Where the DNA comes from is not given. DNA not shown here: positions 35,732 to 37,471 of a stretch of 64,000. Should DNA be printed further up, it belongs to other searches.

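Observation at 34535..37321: Recurrent gene pair: beta-class DNA MTase::HNH fusion next to a HEPN-superfamily protein (locus 1)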

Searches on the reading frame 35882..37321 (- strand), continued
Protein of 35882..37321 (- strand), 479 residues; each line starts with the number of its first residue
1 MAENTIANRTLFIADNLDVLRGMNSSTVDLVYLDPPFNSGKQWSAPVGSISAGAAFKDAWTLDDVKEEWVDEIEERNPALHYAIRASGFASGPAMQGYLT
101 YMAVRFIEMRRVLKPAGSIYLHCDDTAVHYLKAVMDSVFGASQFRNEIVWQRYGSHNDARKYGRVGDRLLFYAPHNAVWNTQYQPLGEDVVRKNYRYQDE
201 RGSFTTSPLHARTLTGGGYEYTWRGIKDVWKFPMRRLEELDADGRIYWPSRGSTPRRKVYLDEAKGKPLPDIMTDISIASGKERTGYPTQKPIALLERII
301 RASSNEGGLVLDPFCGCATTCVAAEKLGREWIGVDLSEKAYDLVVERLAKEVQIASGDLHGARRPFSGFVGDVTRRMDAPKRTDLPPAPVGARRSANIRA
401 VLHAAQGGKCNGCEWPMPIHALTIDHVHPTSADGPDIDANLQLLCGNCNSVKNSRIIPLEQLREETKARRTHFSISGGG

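Call 58: find_related_loci(query=A2, collection=metagenome_contigs, flank=5000)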
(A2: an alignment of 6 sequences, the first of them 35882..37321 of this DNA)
Query A2 (479 aa) in metagenome_contigs; peptide patterns used: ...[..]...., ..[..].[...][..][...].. (x = any residue, [..] = any of these).
600 stretches matched a pattern (row limit reached: there are more); 587 encode a relative of the query (tblastn E <= 1e-3); the best 80 are kept; 80 distinct loci.
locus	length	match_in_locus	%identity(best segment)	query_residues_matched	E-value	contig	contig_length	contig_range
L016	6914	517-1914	45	1-457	1e-120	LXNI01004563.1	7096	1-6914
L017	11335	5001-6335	45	1-457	2e-118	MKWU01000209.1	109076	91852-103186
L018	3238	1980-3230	44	1-436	2e-121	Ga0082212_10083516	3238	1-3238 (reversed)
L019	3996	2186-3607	42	3-455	1e-114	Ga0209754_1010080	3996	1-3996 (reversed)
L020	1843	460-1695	42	6-469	6e-114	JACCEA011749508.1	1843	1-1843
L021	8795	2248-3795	41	8-469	1e-105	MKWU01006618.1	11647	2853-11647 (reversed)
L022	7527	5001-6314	42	1-478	3e-105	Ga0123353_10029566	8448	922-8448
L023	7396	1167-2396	40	1-469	3e-103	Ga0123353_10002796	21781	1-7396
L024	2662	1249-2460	40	1-469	2e-106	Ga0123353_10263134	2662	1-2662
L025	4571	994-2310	41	1-478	1e-102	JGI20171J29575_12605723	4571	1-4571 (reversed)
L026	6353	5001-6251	41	1-469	4e-102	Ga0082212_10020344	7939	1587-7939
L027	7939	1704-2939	41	10-463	6e-101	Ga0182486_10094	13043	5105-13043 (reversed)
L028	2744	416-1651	41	7-479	9e-104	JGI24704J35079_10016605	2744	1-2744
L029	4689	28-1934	40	7-478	2e-100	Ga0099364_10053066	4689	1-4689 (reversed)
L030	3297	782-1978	40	1-469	3e-100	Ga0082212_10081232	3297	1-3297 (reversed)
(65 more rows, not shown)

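Call 65: search_protein_families(library=pfam, alignment_id=A8, max_evalue=0.001)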
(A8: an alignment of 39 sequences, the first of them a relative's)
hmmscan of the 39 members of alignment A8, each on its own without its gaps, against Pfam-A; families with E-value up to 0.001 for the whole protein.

A. member 1, L016:1920-2369:+ (149 aa): 0 families

B. families by the number of members that match (of 39 scanned): 49 families (the first 25 are shown)
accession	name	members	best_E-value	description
PF04055.27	Radical_SAM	3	3.4e-18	Radical SAM superfamily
PF00871.23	Acetate_kinase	1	4.4e-158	Acetokinase family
PF00208.27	ELFV_dehydrog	1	4.2e-84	Glutamate/Leucine/Phenylalanine/Valine dehydrogenase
PF01610.23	DDE_Tnp_ISL3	1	1.7e-79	Transposase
PF01434.24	Peptidase_M41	1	1.1e-65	Peptidase family M41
PF02812.23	ELFV_dehydrog_N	1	2.4e-54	Glu/Leu/Phe/Val dehydrogenase, dimerisation domain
PF00677.23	Lum_binding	1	2.8e-47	Lumazine binding domain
PF01555.25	N6_N4_Mtase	1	9e-46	DNA methylase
PF00004.35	AAA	1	1.5e-37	ATPase family associated with various cellular activities (AAA)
PF00561.26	Abhydrolase_1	1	7.5e-30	alpha/beta hydrolase fold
PF12762.13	DDE_Tnp_IS1595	1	1.8e-29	ISXO2-like transposase domain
PF00015.26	MCPsignal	1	1.3e-28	Methyl-accepting chemotaxis protein (MCP) signalling domain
PF00441.29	Acyl-CoA_dh_1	1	9.4e-28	Acyl-CoA dehydrogenase, C-terminal domain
PF12697.13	Abhydrolase_6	1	2.2e-21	Alpha/beta hydrolase family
PF01928.26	CYTH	1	4.5e-19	CYTH domain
PF01844.29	HNH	1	2.6e-14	HNH endonuclease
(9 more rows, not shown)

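Call 77: find_encoding_contigs(protein=P0317, flank=5000, max_places=3)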
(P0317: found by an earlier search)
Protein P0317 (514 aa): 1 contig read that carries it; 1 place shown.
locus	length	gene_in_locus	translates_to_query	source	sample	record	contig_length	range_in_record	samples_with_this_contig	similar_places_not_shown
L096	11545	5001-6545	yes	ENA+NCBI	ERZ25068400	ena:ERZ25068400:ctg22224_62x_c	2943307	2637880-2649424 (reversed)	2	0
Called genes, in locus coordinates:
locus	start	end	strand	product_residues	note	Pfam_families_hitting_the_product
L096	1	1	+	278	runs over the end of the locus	PF02811:PHP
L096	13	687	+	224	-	PF02660:G3P_acyltransf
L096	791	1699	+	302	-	PF01680:SOR_SNZ, PF05690:ThiG (weak)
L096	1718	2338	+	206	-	PF01174:SNO, PF03575:Peptidase_S51 (weak), PF07685:GATase_3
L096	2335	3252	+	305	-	-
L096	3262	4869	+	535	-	PF19568:Spore_III_AA, PF13604:AAA_30 (weak), PF13191:AAA_16 (weak), PF13401:AAA_22 (weak), PF00004:AAA (weak), PF13238:AAA_18, PF25516:PTPase, PF01424:R3H, +4 more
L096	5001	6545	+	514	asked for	PF03602:Cons_hypoth95 (faint), PF01555:N6_N4_Mtase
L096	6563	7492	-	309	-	PF04055:Radical_SAM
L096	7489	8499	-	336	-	-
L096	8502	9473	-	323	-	PF00005:ABC_tran, PF13304:AAA_21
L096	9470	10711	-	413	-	PF15418:DUF4625 (faint), PF18957:RibLong (faint), PF10633:NPCBM_assoc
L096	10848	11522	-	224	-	PF01553:Acyltransferase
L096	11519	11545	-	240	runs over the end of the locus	PF02224:Cytidylate_kin, PF13189:Cytidylate_kin2, PF13238:AAA_18 (faint), PF01202:SKI (faint)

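Call 78: find_encoding_contigs(protein=P0307, flank=5000, max_places=3)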
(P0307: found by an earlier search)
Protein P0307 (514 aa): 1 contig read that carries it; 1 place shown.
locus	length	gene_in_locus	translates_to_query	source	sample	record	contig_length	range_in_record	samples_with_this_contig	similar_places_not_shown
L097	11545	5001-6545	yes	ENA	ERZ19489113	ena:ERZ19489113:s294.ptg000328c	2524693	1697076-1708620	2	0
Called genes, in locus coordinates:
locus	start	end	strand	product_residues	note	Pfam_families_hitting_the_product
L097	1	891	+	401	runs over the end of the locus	PF00926:DHBP_synthase, PF00925:GTP_cyclohydro2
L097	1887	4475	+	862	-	PF01624:MutS_I, PF05188:MutS_II, PF05192:MutS_III, PF05190:MutS_IV, PF00488:MutS_V, PF27441:MutS_C (weak)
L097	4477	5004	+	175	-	PF05991:NYN_YacP (weak)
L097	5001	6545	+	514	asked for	PF03602:Cons_hypoth95 (faint), PF01555:N6_N4_Mtase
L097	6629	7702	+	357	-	-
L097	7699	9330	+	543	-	PF01935:DUF87, PF05872:HerA_C (weak)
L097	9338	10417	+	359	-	-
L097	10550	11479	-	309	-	PF04055:Radical_SAM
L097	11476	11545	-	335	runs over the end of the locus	-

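Call 91: find_encoding_contigs(protein=P0003, flank=4000, max_places=3)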
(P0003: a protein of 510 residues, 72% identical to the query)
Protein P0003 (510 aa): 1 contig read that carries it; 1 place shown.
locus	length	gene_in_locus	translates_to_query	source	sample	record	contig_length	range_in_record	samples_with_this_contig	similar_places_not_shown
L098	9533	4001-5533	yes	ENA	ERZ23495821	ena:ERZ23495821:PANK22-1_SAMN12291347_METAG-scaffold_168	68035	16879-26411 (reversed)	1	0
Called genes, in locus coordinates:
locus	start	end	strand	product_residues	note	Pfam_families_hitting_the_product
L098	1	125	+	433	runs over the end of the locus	PF00355:Rieske, PF19301:LigXa_C (faint)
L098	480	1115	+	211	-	PF07826:IMP_cyclohyd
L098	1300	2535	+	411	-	PF00528:BPD_transp_1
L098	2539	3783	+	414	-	PF00528:BPD_transp_1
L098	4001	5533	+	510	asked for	PF01555:N6_N4_Mtase, PF01844:HNH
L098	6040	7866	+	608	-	PF01555:N6_N4_Mtase, PF01844:HNH (weak)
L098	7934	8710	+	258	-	PF13555:AAA_29 (faint), PF00005:ABC_tran, PF02463:SMC_N (weak), PF13304:AAA_21 (weak)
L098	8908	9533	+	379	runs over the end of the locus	PF02463:SMC_N, PF13175:AAA_15, PF13476:AAA_23, PF13304:AAA_21 (faint)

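Call 92: find_encoding_contigs(protein=P0006, flank=4000, max_places=3)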
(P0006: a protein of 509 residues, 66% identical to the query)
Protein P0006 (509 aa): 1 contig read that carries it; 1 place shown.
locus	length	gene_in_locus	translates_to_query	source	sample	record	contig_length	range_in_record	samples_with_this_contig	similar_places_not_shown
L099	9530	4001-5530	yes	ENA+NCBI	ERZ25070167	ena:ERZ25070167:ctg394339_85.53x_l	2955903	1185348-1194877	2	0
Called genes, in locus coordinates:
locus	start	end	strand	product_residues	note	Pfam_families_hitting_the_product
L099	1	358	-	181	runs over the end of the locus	-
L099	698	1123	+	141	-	PF05942:PaREP1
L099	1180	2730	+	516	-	-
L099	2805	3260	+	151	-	-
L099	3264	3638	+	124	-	PF08937:ThsB_TIR (weak)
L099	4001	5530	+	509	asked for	PF01555:N6_N4_Mtase, PF02945:Endonuclease_7 (weak), PF01844:HNH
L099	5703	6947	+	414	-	PF01408:GFO_IDH_MocA, PF02894:GFO_IDH_MocA_C (weak), PF22725:GFO_IDH_MocA_C3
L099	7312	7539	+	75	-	-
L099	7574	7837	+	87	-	-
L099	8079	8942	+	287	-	PF13714:PEP_mutase, PF00463:ICL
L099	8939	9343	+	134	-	PF03928:HbpS-like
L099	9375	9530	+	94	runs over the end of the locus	-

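Call 97: find_related_loci(query=A2, collection=viral_contigs, flank=5000)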
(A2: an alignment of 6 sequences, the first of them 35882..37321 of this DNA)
Query A2 (479 aa) in viral_contigs; peptide patterns used: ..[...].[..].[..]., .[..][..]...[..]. (x = any residue, [..] = any of these).
374 stretches matched a pattern; 357 encode a relative of the query (tblastn E <= 1e-3); the best 80 are kept; 80 distinct loci.
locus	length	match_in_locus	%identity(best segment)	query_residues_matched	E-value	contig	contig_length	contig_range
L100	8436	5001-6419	41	1-467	2e-106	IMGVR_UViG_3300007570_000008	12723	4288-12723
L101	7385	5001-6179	43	1-454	9e-106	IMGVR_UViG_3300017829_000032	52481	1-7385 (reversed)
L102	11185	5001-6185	42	6-469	3e-102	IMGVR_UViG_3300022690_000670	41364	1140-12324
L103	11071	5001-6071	46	4-348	2e-97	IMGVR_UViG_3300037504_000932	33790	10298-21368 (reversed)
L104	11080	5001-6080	45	1-348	6e-97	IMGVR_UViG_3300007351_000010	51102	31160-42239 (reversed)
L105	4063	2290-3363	45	3-348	2e-94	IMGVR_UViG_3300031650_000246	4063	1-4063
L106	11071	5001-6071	48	1-350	1e-92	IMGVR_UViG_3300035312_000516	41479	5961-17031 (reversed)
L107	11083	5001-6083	46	6-348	3e-92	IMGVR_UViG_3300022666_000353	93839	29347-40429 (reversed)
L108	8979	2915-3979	47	10-348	5e-92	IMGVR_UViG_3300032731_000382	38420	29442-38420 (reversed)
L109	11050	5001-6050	45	10-348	2e-91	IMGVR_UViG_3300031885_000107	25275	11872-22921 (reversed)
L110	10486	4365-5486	45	1-357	1e-89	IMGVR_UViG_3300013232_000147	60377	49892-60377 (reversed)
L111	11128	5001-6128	46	1-356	4e-89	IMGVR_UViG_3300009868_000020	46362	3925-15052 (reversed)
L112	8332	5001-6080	43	10-357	1e-88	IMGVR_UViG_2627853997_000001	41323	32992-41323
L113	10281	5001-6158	42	5-363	2e-87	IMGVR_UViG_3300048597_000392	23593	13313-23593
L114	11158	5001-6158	43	8-357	7e-88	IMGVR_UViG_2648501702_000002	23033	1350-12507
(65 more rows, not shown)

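Call 99: search_solved_structures(query=window:35882-37321:-, max_evalue=0.001)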
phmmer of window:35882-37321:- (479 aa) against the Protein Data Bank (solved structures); distinct sequences matched with E-value up to 0.001: 15.
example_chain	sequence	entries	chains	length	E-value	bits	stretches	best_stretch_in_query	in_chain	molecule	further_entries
9c3u_A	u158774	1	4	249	1.3e-16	63.8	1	282-347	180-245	Methyltransferase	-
8urk_A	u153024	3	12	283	1.9e-16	63.2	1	282-347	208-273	Methyltransferase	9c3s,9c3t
6pbd_A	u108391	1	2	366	9.5e-15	57.6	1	282-360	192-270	Modification methylase CcrMI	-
5hek_A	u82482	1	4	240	1.6e-12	50.3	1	267-342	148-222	Adenine specific DNA methyltransferase (DpnA)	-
5hfj_A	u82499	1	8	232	1.6e-12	50.3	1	267-342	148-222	Adenine specific DNA methyltransferase (DpnA)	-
1g60_A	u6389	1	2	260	5.1e-12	48.6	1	286-339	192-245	Adenine-specific Methyltransferase MboIIA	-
6k0w_B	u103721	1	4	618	8.2e-12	47.9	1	7-176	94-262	Adenine specific DNA methyltransferase (Mod)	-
8s9m_A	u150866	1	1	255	2.5e-11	46.3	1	283-350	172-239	DNA cytosine-N4 methyltransferase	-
8s9n_A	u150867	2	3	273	3.1e-11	46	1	283-350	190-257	DNA cytosine-N4 methyltransferase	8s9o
2zie_A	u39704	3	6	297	4.5e-11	45.5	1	281-364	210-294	Putative modification methylase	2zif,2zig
4zcf_A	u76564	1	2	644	8.9e-11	44.5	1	3-158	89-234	Restriction endonuclease EcoP15I, modification subunit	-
1nw8_A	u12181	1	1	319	2.5e-09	39.7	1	280-336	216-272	MODIFICATION METHYLASE RSRI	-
1eg2_A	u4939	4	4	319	3e-09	39.5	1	280-336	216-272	MODIFICATION METHYLASE RSRI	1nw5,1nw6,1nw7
7dsu_A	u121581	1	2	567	2.2e-08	36.6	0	96-144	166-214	Mbo45V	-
1boo_A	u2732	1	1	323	0.00058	22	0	286-337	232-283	PROTEIN (N-4 CYTOSINE-SPECIFIC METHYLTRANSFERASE PVU II)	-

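Call 105: search_protein_families(library=pfam, proteins=[L099:1180-2730:+, L099:2805-3260:+, L099:3264-3638:+, L097:6629-7702:+, L097:9338-10417:+], max_evalue=0.01)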
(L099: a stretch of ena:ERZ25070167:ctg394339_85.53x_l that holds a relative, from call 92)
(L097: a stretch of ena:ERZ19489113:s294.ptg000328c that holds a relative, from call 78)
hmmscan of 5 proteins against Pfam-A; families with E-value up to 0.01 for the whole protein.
L099:1180-2730:+ (516 aa): 0 families

L099:2805-3260:+ (151 aa): 0 families

L099:3264-3638:+ (124 aa): 2 families
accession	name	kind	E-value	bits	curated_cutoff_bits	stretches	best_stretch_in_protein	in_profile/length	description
PF08937.16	ThsB_TIR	-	3.9e-06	27.6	21.2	1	7-96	1-95/100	Thoeris protein ThsB, TIR-like domain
PF13676.11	TIR_2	-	0.00015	22.7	28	1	39-87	28-78/122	TIR domain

L097:6629-7702:+ (357 aa): 0 families

L097:9338-10417:+ (359 aa): 1 family
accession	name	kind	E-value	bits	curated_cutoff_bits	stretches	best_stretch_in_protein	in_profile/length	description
PF01555.25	N6_N4_Mtase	-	0.0015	18.9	26.7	0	151-183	166-198/221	DNA methylase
